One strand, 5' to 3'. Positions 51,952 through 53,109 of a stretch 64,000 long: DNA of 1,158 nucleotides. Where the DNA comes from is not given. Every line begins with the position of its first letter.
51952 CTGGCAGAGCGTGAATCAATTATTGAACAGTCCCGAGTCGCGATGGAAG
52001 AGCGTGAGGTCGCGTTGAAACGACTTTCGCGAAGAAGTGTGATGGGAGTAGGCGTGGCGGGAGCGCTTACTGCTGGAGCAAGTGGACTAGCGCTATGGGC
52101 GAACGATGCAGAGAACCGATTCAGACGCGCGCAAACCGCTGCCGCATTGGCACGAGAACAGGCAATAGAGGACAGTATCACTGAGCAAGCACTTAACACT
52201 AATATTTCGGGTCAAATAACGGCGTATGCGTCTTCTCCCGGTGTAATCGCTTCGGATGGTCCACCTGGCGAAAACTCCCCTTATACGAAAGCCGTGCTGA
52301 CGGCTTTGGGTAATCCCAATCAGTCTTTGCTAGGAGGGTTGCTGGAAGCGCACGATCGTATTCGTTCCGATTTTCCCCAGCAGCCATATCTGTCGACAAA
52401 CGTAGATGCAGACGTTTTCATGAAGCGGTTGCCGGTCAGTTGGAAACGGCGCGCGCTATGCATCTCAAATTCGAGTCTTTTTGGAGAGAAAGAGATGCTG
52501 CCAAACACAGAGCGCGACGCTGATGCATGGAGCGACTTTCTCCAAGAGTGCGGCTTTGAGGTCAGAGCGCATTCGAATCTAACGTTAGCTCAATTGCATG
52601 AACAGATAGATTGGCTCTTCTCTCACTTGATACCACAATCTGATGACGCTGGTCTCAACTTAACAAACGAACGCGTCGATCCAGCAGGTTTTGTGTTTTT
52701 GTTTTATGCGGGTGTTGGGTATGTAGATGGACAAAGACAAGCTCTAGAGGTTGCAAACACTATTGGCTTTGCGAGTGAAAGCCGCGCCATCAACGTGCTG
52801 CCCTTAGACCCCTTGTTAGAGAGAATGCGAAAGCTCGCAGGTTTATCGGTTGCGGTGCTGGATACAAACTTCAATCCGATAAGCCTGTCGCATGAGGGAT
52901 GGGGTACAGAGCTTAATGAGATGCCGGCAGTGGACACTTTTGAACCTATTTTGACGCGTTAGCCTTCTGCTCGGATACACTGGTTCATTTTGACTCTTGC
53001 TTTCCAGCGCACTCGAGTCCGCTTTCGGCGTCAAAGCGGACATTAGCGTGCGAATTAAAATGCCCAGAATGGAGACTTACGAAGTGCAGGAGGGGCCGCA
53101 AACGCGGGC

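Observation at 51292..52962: Membrane-spanning TIR protein with an apparently circularly permuted, catalytically dead caspase-like ectodomain: candidate single-gene immune sensor/effector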

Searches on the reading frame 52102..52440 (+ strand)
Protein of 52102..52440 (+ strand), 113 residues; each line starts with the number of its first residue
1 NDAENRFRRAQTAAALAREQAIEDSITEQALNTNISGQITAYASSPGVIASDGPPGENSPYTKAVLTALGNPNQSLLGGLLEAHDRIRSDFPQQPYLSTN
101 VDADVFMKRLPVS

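Call 10: search_protein_families(library=pfam, proteins=[window:52102-52440:+], max_evalue=10)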
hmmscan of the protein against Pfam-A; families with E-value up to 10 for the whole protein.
seq(113 aa): 1 family
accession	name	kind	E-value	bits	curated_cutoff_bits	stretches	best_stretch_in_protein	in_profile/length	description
PF00656.27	Peptidase_C14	-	0.00034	20.8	21.4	1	28-99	148-225/233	Caspase domain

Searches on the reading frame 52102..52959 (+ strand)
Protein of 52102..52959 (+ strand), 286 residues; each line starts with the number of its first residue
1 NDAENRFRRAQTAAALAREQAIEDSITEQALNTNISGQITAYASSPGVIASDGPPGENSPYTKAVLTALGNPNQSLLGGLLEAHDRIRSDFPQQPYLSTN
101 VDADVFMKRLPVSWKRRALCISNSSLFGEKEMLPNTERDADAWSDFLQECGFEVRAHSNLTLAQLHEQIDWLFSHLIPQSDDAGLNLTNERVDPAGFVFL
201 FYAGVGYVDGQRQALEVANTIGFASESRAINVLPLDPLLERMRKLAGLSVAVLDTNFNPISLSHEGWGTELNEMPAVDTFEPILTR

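Call 18: find_homologous_proteins(query=A2, max_evalue=0.001)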
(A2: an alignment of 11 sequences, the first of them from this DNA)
Query A2 (11 sequences) (286 aa, profile of the alignment): 9 proteins with E <= 0.001 among 8000 candidates.
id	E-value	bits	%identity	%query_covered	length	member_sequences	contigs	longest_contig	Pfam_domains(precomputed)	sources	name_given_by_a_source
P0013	6.1e-104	366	33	90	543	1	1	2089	PF01582.26,PF00656.28,PF13676.12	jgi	jgi:hypothetical protein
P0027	4.2e-100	353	34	91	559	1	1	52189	PF01582.26,PF00656.28,PF13676.12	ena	-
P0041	2.2e-84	301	36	90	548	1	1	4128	PF01582.26,PF00656.28,PF13676.12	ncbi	-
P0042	1.5e-83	299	31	90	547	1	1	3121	PF13676.12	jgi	jgi:TIR domain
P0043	2.2e-21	95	30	49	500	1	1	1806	PF00656.28,PF13827.12,PF12770.13,PF01471.24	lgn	-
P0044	6.3e-20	90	29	56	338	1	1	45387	PF00656.28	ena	-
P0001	4.2e-19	87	100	22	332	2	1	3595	PF13676.12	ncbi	ncbi:MAG: toll/interleukin-1 receptor domain-containing protein, partial [Pseudomonadota bacterium]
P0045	4.8e-15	74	34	25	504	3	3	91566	PF00656.28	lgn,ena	-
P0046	3.4e-7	48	30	36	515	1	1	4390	PF00656.28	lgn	-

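Call 41: search_protein_representatives(alignment_id=A2)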
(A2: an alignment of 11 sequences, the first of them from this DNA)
Query: 11 sequences, 284 profile positions. Proteins with E-value up to 0.001 (for the whole library): 29484; up to 1e-10: 17420; up to 1e-30: 140. The best 150 are listed.
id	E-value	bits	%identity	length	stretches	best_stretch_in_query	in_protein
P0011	3.3e-102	358.3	-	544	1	1-279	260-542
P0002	1.2e-93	330.2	-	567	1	1-281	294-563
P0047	1.5e-91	323.3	-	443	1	1-280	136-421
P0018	3.5e-91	322.1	-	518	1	1-276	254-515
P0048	6.3e-88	311.4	-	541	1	2-278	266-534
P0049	1.4e-87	310.3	-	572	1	2-277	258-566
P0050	6.4e-87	308.1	-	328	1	1-273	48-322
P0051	1.5e-85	303.6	-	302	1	2-277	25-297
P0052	1.1e-84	300.7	-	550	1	1-275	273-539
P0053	2.9e-84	299.4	-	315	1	1-275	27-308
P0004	8.5e-83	294.5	-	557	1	1-279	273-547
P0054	6.6e-79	281.8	-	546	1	2-278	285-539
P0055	6.9e-79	281.7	-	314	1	9-278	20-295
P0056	7.4e-79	281.6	-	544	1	2-275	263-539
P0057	1.3e-78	280.8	-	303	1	1-273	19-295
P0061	5.5e-70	252.5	-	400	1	6-274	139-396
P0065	4.1e-65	236.5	-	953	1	2-276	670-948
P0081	4.1e-54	200.4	-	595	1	23-270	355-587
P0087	2.2e-50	188.2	-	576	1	22-276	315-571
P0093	2.2e-48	181.6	-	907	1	22-275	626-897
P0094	3.0e-48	181.2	-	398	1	22-276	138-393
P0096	6.2e-48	180.2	-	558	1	1-275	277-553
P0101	2.2e-46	175.1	-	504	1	20-274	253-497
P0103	2.0e-45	171.9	-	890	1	28-270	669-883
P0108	6.9e-44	166.9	-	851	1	23-278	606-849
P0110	8.7e-44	166.5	-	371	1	1-273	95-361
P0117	4.3e-41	157.7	-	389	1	1-271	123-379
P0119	1.7e-40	155.8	-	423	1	11-273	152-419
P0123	2.2e-39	152.1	-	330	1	2-271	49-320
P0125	8.9e-39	150.1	-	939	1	22-272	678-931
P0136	3.2e-37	145.0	-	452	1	18-273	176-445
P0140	9.3e-37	143.5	-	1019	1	25-270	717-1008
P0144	1.5e-35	139.6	-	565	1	2-276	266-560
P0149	2.3e-34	135.6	-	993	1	27-269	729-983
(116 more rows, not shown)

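Call 45: search_protein_families(library=pfam, proteins=[P0047, P0061, P0065, P0081, P0087, P0093, P0094, P0101, P0103, P0108], max_evalue=0.001)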
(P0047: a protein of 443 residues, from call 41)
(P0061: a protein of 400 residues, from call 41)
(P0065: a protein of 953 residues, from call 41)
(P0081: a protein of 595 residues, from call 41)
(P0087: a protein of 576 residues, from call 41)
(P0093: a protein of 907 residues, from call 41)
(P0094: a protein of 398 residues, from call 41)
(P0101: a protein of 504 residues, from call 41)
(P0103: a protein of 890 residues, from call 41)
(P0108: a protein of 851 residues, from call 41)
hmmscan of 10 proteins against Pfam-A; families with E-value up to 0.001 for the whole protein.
P0047 (443 aa): 1 family
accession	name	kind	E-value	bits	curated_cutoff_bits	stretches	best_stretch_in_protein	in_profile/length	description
PF00656.27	Peptidase_C14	-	2.2e-13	50.9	21.4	2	109-242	145-232/233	Caspase domain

P0061 (400 aa): 1 family
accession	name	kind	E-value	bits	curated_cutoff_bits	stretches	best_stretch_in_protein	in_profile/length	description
PF00656.27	Peptidase_C14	-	5.2e-10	39.8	21.4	1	161-242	151-233/233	Caspase domain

P0065 (953 aa): 4 families
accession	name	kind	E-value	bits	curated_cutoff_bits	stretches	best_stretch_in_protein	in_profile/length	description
PF20703.3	nSTAND1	-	7.9e-73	246.7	27.1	1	148-572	1-374/379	Novel STAND NTPase 1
PF00656.27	Peptidase_C14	-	4.7e-13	49.8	21.4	1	700-770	155-227/233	Caspase domain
PF13676.11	TIR_2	-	1.1e-10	42.5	28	1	4-115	2-108/122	TIR domain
PF13191.12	AAA_16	-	6.6e-06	27.2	32.6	1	163-326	2-156/167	AAA ATPase domain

P0081 (595 aa): 1 family
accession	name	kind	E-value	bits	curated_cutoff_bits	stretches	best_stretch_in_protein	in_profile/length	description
PF00656.27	Peptidase_C14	-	1e-23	84.7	21.4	2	448-587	1-126/233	Caspase domain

P0087 (576 aa): 2 families
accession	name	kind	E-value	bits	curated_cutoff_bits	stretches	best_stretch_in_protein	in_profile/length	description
PF20703.3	nSTAND1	-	3e-43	149.4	27.1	1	7-239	149-378/379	Novel STAND NTPase 1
PF00656.27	Peptidase_C14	-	3.6e-10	40.4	21.4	0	413-476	3-63/233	Caspase domain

P0093 (907 aa): 5 families
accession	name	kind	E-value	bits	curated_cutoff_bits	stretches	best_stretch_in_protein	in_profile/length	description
PF20703.3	nSTAND1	-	1.1e-89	302.2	27.1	1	144-544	1-374/379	Novel STAND NTPase 1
PF00656.27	Peptidase_C14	-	1.6e-17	64.4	21.4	1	642-709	161-228/233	Caspase domain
PF13676.11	TIR_2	-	2.5e-17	63.9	28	1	4-122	1-121/122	TIR domain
PF13191.12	AAA_16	-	5.7e-08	33.9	32.6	1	160-293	3-143/167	AAA ATPase domain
PF13401.12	AAA_22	-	0.00018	22.3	27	0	180-300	3-107/130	AAA domain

P0094 (398 aa): 2 families
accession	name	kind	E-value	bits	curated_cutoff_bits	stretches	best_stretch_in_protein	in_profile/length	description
PF20703.3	nSTAND1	-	1.6e-15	58.1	27.1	1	6-93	150-239/379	Novel STAND NTPase 1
PF00656.27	Peptidase_C14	-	3.7e-10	40.3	21.4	0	119-220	145-227/233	Caspase domain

P0101 (504 aa): 2 families
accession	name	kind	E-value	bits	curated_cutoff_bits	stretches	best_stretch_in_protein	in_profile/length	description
PF20703.3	nSTAND1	-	5.2e-20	72.9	27.1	1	1-173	228-378/379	Novel STAND NTPase 1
PF00656.27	Peptidase_C14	-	1.4e-11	45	21.4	1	353-466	3-111/233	Caspase domain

P0103 (890 aa): 5 families
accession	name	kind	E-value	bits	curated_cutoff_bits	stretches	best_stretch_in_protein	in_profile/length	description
PF20703.3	nSTAND1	-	7.5e-64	217.2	27.1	1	156-584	1-377/379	Novel STAND NTPase 1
PF00656.27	Peptidase_C14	-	6.7e-28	98.4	21.4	2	758-883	2-126/233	Caspase domain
PF13676.11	TIR_2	-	1.2e-10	42.3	28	1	2-107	17-118/122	TIR domain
PF05729.18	NACHT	-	3.3e-05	24.2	26.7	0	275-375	53-153/167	NACHT domain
PF13191.12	AAA_16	-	7.1e-05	23.8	32.6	1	171-342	2-166/167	AAA ATPase domain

P0108 (851 aa): 3 families
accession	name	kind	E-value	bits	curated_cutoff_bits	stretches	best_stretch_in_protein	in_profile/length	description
PF20703.3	nSTAND1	-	2.5e-64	218.7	27.1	1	91-523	1-378/379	Novel STAND NTPase 1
PF13191.12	AAA_16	-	3.7e-07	31.2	32.6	1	106-266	2-161/167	AAA ATPase domain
PF00656.27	Peptidase_C14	-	5.9e-07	29.8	21.4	0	719-810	18-102/233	Caspase domain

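Call 46: search_protein_families(library=pfam, proteins=[P0125, P0140, P0149, P0110, P0117, P0119, P0136, P0096, P0144, P0123], max_evalue=0.001)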
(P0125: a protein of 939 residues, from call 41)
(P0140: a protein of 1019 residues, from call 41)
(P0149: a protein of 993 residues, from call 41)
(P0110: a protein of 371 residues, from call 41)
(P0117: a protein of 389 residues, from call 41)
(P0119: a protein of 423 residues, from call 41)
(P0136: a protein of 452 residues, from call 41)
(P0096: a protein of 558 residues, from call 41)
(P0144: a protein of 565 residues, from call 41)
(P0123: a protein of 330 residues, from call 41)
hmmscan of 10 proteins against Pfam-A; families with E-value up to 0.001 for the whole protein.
P0125 (939 aa): 4 families
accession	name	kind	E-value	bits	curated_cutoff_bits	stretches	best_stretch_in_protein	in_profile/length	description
PF20703.3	nSTAND1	-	9.7e-71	239.8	27.1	1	171-594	1-376/379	Novel STAND NTPase 1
PF13676.11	TIR_2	-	3.5e-14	53.8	28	1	5-97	2-93/122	TIR domain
PF00656.27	Peptidase_C14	-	4.8e-11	43.2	21.4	1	648-761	145-231/233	Caspase domain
PF13191.12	AAA_16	-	0.00066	20.7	32.6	1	186-327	2-144/167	AAA ATPase domain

P0140 (1019 aa): 4 families
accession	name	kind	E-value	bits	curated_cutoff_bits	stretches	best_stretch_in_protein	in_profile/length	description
PF20703.3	nSTAND1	-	8.6e-79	266.3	27.1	1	208-641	1-378/379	Novel STAND NTPase 1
PF00656.27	Peptidase_C14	-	3.7e-22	79.6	21.4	2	721-794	152-227/233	Caspase domain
PF13191.12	AAA_16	-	1.6e-10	42.2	32.6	1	223-394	2-162/167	AAA ATPase domain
PF13271.11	DUF4062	-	0.00037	21.1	24.7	0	8-81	1-67/82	Domain of unknown function (DUF4062)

P0149 (993 aa): 4 families
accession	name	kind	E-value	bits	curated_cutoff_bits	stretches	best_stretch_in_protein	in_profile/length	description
PF20703.3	nSTAND1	-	1.6e-88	298.3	27.1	1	214-645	1-374/379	Novel STAND NTPase 1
PF00656.27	Peptidase_C14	-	1e-16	61.8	21.4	1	824-879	3-60/233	Caspase domain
PF13191.12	AAA_16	-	1.8e-10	42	32.6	1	229-376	2-145/167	AAA ATPase domain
PF13271.11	DUF4062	-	0.0005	20.7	24.7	0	8-108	1-82/82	Domain of unknown function (DUF4062)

P0110 (371 aa): 0 families

P0117 (389 aa): 1 family
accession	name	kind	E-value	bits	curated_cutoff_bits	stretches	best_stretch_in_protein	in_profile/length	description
PF00656.27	Peptidase_C14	-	2.5e-12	47.4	21.4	1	244-345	5-101/233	Caspase domain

P0119 (423 aa): 1 family
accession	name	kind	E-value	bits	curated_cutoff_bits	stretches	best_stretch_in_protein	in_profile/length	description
PF00656.27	Peptidase_C14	-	2.8e-07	30.9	21.4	1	178-244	161-228/233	Caspase domain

P0136 (452 aa): 2 families
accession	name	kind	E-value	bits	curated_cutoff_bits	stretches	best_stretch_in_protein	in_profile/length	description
PF20703.3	nSTAND1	-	1.6e-21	77.9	27.1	1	7-109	272-378/379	Novel STAND NTPase 1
PF00656.27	Peptidase_C14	-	1.1e-10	42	21.4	0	272-336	3-63/233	Caspase domain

P0096 (558 aa): 4 families
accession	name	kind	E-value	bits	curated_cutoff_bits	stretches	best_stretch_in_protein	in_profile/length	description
PF13676.11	TIR_2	-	2.8e-22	79.9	28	1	20-129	1-111/122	TIR domain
PF00656.27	Peptidase_C14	-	1.1e-11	45.3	21.4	0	309-379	159-228/233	Caspase domain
PF01582.25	TIR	-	1.1e-05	25.8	21.3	1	20-99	4-85/179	TIR domain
PF08937.16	ThsB_TIR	-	0.00013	22.7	21.2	1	21-105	1-94/100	Thoeris protein ThsB, TIR-like domain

P0144 (565 aa): 4 families
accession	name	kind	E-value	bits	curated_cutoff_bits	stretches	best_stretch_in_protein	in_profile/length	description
PF13676.11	TIR_2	-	1.5e-23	84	28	1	8-119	1-115/122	TIR domain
PF01582.25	TIR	-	5.4e-08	33.3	21.3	1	9-83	5-81/179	TIR domain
PF00656.27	Peptidase_C14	-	1.2e-07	32.1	21.4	0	380-434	2-55/233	Caspase domain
PF08937.16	ThsB_TIR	-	0.00076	20.3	21.2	0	45-93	46-94/100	Thoeris protein ThsB, TIR-like domain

P0123 (330 aa): 1 family
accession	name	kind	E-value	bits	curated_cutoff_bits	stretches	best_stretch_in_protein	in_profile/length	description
PF00656.27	Peptidase_C14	-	7.8e-06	26.2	21.4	0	163-223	2-61/233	Caspase domain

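Call 88: predict_structure(alignment_id=A2)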
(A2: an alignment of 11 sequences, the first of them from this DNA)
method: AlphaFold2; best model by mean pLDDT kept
length: 286 residues; sequences in the alignment: 11
mean_pLDDT: 82.7   pTM: 0.80
mean pLDDT of the five models: 82.7, 82.0, 81.5, 81.5, 80.0
residues with pLDDT >= 90: 168; 70-90: 61; 50-70: 24; < 50: 33
segments of 3 or more residues with pLDDT < 50: 183-189, 261-286
pLDDT, mean of each block of 10 residues (from residue 1): 90 94 92 91 81 88 96 96 94 91 94 94 77 87 98 96 95 78 49 87 86 86 65 92 93 81 37 36 32
secondary structure, 60 per line:
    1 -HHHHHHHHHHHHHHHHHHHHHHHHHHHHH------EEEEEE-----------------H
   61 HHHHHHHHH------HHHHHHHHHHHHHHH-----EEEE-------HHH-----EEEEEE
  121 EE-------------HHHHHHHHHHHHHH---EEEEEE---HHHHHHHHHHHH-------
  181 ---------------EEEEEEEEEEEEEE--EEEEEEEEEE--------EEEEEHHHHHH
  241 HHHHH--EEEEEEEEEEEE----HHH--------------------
elements in order: H2-30 E37-42 H60-69 H76-90 E96-99 E115-122 H136-149 E153-158 H162-173 E196-209 E212-221 E230-234 H235-245 E248-259

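Call 90: fold_search(model_id=the predicted structure, library=pdb)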
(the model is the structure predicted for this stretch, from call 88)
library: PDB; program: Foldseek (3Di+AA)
matches with E <= 10: 775; with E <= 0.001: 95
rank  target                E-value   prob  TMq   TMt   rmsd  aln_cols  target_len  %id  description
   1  8vp4_B                8.8e-10  1.00  0.59  0.70   5.3       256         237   14  Crystal Structure of JF1cpCasp2 with Peptide Inhibitor AcVDVAD-CHO (released 2025-04-09)
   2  8vp4_A                8.8e-10  1.00  0.58  0.70   5.3       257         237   14  Crystal Structure of JF1cpCasp2 with Peptide Inhibitor AcVDVAD-CHO (released 2025-04-09)
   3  9c2y_C                1.6e-09  1.00  0.57  0.68   5.5       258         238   14  Crystal Structure of JF1cpCasp2 in complex with MUR-65 (released 2025-04-09)
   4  9c2y_B                1.8e-09  1.00  0.56  0.64   5.4       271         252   15  Crystal Structure of JF1cpCasp2 in complex with MUR-65 (released 2025-04-09)
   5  6yn8                  1.0e-06  1.00  0.40  0.32   1.9       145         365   22  Human MALT1(334-719) in complex with a tetrazole containing compound (released 2020-06-24)
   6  7ak0_B                1.3e-06  1.00  0.40  0.32   1.9       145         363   22  Human MALT1(329-729) in complex with a chromane urea containing inhibitor (released 2020-12-09)
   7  7a41_A                2.8e-06  1.00  0.39  0.32   1.9       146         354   20  MALT1 in complex with a NVS-MALT1 chemical probe (released 2020-12-02)
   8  6yn9                  3.0e-06  1.00  0.39  0.31   2.2       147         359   20  MALT1(329-728) in complex with a sulfonamide containing compound (released 2020-06-24)
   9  6f7i_B                3.2e-06  1.00  0.40  0.32   1.9       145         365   22  human MALT1(329-728) IN COMPLEX WITH MLT-747 (released 2019-01-02)
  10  3uo8_B                3.2e-06  1.00  0.42  0.33   5.7       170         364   20  Crystal structure of the MALT1 paracaspase (P1 form) (released 2011-12-21)
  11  8v4x_C                3.4e-06  1.00  0.42  0.33   5.9       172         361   20  Structure of MALT1 in complex with an allosteric inhibitor (released 2024-05-01)
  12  7ak0_A                3.6e-06  1.00  0.40  0.32   1.9       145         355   22  Human MALT1(329-729) in complex with a chromane urea containing inhibitor (released 2020-12-09)
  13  3uo8_C                3.6e-06  1.00  0.42  0.33   5.6       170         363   20  Crystal structure of the MALT1 paracaspase (P1 form) (released 2011-12-21)
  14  8v4x_D                3.6e-06  1.00  0.41  0.33   6.9       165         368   20  Structure of MALT1 in complex with an allosteric inhibitor (released 2024-05-01)
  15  6f7i_A                4.1e-06  1.00  0.39  0.32   2.1       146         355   21  human MALT1(329-728) IN COMPLEX WITH MLT-747 (released 2019-01-02)
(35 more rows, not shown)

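Call 92: fold_search(model_id=the predicted structure, library=viral)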
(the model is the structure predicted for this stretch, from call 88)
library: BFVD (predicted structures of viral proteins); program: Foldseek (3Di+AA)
matches with E <= 10: 324; with E <= 0.001: 1
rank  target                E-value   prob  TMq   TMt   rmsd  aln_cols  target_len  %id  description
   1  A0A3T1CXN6            4.4e-04  1.00  0.35  0.39   4.5       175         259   17  Metacaspase [Acanthamoeba castellanii medusavirus J1]
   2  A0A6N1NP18            1.1e-03  1.00  0.33  0.33   4.0       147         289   14  Putative ORFan [Tupanvirus deep ocean]
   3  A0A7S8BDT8            1.4e-03  1.00  0.37  0.32   3.7       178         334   16  Metacaspase [Medusavirus stheno T3]
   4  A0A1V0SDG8            3.5e-03  1.00  0.36  0.28   4.0       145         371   13  Caspase domain protein [Indivirus ILV1]
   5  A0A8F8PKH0            9.5e-03  1.00  0.36  0.31   5.5       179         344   17  Metacaspase [Clandestinovirus]
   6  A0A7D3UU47            9.5e-03  1.00  0.34  0.27   4.7       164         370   18  Caspase [Fadolivirus FV1/VV64]
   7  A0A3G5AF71            1.1e-02  1.00  0.34  0.35   4.1       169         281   11  Caspase domain protein [Satyrvirus sp.]
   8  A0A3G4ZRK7            1.5e-02  1.00  0.37  0.28   3.5       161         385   12  Peptidase C14 caspase domain-containing protein [Dasosvirus sp.]
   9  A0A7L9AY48            7.2e-02  0.96  0.33  0.24   5.1       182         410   12  Peptidase C14 caspase domain-containing protein [Pyramimonas orientalis virus]
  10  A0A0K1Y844            8.7e-02  0.95  0.31  0.27   3.8       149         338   19  (no name in the UniProt tables at hand)
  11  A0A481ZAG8            9.8e-02  0.72  0.28  0.29  13.9       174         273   11  Caspase [Pithovirus LCPAC304]
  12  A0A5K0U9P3            9.8e-02  0.10  0.18  0.12  16.5       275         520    8  Histidine phosphatase family protein [Yasminevirus sp. GU-2018]
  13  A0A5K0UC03            1.0e-01  0.63  0.28  0.20  11.2       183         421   12  Peptidase C14 caspase domain-containing protein [Yasminevirus sp. GU-2018]
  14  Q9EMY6                1.2e-01  0.77  0.31  0.41   9.0       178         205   13  AMV063 [Amsacta moorei entomopoxvirus]
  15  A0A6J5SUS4            1.3e-01  0.23  0.25  0.30  12.2       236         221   13  COG2452 Predicted site-specific integrase-resolvase [uncultured Caudovirales phage]
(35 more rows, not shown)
